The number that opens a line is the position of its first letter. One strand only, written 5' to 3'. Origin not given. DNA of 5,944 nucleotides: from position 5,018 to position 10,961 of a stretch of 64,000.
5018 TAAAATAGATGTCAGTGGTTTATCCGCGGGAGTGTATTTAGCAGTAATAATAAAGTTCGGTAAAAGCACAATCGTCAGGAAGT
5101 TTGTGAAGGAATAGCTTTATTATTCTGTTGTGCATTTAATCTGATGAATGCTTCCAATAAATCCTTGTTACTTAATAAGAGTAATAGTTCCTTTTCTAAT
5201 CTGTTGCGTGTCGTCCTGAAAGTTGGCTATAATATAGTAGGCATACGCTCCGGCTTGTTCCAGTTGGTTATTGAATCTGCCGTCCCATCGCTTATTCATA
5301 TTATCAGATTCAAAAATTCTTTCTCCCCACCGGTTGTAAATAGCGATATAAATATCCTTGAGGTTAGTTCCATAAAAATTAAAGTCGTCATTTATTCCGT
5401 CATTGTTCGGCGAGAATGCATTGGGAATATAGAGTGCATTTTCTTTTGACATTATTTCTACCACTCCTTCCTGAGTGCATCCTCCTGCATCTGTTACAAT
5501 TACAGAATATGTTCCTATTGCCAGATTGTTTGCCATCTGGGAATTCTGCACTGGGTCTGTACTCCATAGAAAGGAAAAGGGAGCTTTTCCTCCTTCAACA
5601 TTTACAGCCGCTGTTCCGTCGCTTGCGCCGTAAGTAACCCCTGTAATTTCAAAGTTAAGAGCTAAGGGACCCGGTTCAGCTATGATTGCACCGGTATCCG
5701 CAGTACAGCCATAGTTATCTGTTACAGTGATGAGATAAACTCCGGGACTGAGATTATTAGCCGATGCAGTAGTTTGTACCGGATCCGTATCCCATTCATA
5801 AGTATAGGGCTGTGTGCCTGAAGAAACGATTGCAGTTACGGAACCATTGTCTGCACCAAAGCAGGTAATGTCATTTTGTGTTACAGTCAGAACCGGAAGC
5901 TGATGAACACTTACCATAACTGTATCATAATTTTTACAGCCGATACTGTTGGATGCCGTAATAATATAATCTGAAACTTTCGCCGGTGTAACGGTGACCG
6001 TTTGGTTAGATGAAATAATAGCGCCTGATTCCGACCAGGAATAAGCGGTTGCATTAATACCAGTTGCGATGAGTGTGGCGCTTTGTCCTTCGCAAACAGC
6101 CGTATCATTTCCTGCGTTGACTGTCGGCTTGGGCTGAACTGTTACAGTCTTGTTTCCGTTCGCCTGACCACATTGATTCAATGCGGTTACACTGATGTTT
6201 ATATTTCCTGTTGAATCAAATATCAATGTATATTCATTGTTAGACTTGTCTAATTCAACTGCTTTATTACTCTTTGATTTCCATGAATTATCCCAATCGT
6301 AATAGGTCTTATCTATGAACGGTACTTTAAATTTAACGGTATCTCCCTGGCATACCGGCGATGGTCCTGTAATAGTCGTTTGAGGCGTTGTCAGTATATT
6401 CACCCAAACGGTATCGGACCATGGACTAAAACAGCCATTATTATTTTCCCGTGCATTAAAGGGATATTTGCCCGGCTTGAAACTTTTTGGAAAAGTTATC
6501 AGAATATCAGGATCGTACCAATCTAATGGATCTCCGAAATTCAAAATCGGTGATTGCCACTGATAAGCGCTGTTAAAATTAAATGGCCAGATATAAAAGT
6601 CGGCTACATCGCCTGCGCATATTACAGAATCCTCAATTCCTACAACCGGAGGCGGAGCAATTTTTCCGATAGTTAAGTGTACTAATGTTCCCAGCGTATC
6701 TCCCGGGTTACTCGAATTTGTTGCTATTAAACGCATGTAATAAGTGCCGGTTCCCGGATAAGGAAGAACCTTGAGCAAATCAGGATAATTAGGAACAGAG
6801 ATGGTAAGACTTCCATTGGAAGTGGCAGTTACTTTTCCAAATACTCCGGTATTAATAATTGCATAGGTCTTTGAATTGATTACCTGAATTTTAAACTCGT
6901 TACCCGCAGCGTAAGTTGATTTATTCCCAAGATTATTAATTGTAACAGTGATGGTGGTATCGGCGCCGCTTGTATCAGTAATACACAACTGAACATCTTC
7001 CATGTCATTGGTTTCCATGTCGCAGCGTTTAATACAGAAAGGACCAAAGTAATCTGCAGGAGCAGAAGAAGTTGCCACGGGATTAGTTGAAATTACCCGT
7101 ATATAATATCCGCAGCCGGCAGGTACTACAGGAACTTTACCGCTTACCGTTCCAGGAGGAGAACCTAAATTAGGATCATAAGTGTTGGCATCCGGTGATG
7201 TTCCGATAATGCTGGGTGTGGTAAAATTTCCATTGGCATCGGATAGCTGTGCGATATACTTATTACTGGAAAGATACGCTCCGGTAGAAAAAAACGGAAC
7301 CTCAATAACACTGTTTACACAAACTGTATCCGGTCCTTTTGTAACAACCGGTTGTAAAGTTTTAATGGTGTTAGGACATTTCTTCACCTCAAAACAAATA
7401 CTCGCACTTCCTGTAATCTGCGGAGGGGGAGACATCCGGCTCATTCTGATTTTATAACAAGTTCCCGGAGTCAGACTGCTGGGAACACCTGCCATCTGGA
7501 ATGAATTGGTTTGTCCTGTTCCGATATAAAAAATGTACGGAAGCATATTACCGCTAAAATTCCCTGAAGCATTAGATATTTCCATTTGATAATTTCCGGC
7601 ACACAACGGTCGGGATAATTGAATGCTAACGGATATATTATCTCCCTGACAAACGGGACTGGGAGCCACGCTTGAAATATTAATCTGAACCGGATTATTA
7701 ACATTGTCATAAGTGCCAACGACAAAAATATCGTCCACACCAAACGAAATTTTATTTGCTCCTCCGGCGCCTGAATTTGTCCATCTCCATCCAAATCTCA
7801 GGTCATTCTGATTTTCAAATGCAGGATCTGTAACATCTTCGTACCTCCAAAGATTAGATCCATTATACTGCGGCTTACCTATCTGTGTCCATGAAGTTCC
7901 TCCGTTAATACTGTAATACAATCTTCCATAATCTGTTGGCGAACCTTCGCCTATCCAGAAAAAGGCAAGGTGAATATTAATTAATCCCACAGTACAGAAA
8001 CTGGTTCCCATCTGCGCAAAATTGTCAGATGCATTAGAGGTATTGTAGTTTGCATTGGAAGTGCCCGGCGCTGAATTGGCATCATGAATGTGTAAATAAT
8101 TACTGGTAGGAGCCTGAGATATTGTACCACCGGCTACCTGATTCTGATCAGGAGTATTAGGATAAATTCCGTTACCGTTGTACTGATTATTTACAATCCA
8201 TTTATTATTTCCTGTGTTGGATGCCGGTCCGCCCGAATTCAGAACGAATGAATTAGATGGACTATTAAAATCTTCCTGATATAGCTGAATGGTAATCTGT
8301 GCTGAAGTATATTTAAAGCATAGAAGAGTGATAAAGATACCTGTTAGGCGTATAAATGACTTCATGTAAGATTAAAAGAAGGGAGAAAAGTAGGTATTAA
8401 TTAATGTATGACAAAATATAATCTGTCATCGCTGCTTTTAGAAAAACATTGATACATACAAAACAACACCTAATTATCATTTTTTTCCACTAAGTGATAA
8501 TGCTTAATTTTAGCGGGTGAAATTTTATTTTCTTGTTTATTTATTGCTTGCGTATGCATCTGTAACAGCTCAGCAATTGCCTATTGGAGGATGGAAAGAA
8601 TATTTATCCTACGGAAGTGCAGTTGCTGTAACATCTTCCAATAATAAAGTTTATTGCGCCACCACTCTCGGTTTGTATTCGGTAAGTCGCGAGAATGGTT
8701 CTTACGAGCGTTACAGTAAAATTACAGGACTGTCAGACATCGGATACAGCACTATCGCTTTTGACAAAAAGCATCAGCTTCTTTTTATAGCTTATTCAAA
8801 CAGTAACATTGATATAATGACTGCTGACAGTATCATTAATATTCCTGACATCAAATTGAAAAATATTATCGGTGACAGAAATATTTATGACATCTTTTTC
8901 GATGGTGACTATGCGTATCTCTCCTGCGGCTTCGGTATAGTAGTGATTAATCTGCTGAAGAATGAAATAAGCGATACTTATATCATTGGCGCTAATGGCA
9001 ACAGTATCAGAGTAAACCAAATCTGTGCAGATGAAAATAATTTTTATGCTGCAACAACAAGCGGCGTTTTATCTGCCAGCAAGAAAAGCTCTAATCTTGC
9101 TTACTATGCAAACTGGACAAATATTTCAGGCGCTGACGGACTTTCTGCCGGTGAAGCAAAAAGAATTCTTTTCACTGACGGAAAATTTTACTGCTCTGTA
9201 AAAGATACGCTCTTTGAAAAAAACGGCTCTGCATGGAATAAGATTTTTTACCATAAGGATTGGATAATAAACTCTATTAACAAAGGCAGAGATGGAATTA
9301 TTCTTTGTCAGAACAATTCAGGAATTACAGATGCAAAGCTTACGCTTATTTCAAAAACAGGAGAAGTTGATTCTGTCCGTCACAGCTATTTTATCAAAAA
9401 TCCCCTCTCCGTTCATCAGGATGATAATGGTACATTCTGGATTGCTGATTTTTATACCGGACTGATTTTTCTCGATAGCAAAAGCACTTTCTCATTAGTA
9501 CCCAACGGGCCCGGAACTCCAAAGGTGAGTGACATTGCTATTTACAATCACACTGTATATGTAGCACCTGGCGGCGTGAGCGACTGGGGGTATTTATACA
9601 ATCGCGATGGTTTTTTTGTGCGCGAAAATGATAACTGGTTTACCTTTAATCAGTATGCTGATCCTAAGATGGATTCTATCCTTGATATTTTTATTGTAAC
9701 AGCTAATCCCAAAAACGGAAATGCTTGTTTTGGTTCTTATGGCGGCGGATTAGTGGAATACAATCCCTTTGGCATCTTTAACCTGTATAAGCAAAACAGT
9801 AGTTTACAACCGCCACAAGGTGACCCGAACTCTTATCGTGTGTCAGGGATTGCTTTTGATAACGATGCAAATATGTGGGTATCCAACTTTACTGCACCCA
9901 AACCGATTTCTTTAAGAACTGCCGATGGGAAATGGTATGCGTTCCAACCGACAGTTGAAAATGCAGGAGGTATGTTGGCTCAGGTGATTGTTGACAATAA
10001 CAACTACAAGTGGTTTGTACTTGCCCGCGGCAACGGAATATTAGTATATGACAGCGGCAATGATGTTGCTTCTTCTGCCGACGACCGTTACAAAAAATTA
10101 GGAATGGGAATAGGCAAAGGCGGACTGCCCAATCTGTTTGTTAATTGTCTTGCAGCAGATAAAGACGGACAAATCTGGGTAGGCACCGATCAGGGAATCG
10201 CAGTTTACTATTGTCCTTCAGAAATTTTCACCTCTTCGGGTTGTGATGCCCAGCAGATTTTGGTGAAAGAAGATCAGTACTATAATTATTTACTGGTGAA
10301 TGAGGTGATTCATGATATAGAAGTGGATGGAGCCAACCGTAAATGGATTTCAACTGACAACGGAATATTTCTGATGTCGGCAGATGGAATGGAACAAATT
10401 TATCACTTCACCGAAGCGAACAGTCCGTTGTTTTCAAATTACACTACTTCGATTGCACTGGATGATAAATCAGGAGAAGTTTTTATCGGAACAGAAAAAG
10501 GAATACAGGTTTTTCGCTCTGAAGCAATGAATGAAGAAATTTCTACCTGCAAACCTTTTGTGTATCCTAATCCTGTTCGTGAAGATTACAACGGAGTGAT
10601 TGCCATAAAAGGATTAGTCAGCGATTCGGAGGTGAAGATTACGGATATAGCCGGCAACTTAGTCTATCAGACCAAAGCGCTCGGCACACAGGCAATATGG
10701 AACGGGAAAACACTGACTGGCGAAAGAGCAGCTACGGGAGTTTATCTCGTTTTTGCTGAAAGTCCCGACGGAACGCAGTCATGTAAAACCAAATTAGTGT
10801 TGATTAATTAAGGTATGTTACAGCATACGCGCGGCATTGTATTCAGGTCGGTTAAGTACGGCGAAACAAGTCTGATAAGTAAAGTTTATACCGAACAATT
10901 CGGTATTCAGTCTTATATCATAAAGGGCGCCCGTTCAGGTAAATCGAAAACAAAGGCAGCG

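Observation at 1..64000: Hyper-abundant quasi-palindromic heptamer TGTWACA (often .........) across the window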

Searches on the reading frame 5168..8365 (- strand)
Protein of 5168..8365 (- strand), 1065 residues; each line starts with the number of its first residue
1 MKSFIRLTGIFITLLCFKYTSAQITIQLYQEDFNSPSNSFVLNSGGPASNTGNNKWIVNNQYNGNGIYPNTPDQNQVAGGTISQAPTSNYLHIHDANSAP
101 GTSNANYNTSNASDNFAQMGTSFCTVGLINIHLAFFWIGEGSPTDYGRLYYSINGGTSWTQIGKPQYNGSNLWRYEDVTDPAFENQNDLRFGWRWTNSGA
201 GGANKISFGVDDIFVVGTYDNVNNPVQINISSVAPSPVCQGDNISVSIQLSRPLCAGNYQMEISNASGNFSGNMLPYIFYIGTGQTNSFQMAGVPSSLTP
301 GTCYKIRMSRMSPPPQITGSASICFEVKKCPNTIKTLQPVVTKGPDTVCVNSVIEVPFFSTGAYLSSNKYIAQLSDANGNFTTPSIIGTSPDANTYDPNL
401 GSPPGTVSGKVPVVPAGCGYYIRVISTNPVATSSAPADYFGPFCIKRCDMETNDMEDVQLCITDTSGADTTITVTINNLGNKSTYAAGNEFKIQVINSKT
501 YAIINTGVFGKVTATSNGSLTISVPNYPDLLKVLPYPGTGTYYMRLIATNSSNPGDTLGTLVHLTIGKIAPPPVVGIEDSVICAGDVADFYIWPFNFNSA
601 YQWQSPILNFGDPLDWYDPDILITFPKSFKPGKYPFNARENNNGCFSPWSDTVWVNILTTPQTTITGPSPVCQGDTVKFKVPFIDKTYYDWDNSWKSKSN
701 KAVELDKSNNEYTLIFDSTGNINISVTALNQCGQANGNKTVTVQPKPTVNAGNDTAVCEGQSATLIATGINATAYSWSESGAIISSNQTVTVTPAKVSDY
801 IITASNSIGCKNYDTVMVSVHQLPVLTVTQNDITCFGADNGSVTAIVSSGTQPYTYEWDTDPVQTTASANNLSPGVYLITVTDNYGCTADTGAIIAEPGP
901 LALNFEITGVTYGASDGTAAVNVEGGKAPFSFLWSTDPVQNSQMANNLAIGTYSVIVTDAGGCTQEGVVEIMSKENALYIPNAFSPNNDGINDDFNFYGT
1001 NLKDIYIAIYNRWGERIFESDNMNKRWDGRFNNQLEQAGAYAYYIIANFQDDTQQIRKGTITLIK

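Call 6: search_protein_families(library=ncbifam, proteins=[window:5168-8365:-])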
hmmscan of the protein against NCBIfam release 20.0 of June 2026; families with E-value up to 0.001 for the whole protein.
window:5168-8365:- (1065 aa): 1 family
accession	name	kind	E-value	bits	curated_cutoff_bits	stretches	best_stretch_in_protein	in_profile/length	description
TIGR04131.1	Bac_Flav_CTERM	domain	5e-13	49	35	1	980-1064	3-84/85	T9SS type B sorting domain-containing protein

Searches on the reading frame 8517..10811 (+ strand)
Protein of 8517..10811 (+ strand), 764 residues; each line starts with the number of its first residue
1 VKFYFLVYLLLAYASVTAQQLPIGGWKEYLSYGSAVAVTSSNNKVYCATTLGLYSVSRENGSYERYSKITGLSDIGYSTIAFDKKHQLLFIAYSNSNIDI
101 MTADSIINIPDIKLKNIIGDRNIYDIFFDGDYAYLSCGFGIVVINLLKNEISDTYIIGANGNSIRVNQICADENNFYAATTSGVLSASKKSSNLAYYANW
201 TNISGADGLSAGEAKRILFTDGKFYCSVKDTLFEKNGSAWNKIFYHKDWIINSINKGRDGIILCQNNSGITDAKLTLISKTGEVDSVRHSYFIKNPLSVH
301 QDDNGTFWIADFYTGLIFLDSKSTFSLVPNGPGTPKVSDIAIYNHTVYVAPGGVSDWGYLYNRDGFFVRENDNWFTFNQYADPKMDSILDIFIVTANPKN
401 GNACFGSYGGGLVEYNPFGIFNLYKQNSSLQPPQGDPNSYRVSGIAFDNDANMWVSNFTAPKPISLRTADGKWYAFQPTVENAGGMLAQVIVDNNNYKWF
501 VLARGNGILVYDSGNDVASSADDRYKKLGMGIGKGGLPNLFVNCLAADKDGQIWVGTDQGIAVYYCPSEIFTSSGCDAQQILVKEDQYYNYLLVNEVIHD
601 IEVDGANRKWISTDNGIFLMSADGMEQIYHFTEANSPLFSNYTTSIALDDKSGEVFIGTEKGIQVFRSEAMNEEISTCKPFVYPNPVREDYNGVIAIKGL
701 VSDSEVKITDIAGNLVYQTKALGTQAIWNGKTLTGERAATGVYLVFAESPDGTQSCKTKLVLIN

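Call 6: search_protein_families(library=ncbifam, proteins=[window:8517-10811:+])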
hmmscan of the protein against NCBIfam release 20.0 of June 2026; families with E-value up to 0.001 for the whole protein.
window:8517-10811:+ (764 aa): 2 families
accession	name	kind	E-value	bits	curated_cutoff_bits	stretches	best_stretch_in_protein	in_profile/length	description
NF052228.1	T9SS_PorZ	equivalog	7.4e-169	563.6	260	1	1-764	1-757/757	type IX secretion system anionic LPS delivery protein PorZ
TIGR04183.1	Por_Secre_tail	domain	1.6e-06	28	23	1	682-755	1-66/72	T9SS type A sorting domain-containing protein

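Call 8: find_related_loci(query=window:8517-10811:+, collection=genome_contigs, flank=10000)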
Query window:8517-10811:+ (764 aa) in genome_contigs; peptide patterns used: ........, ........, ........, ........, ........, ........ (x = any residue, [..] = any of these).
40 stretches matched a pattern, but none encodes a relative of the query by tblastn (E <= 1e-3).
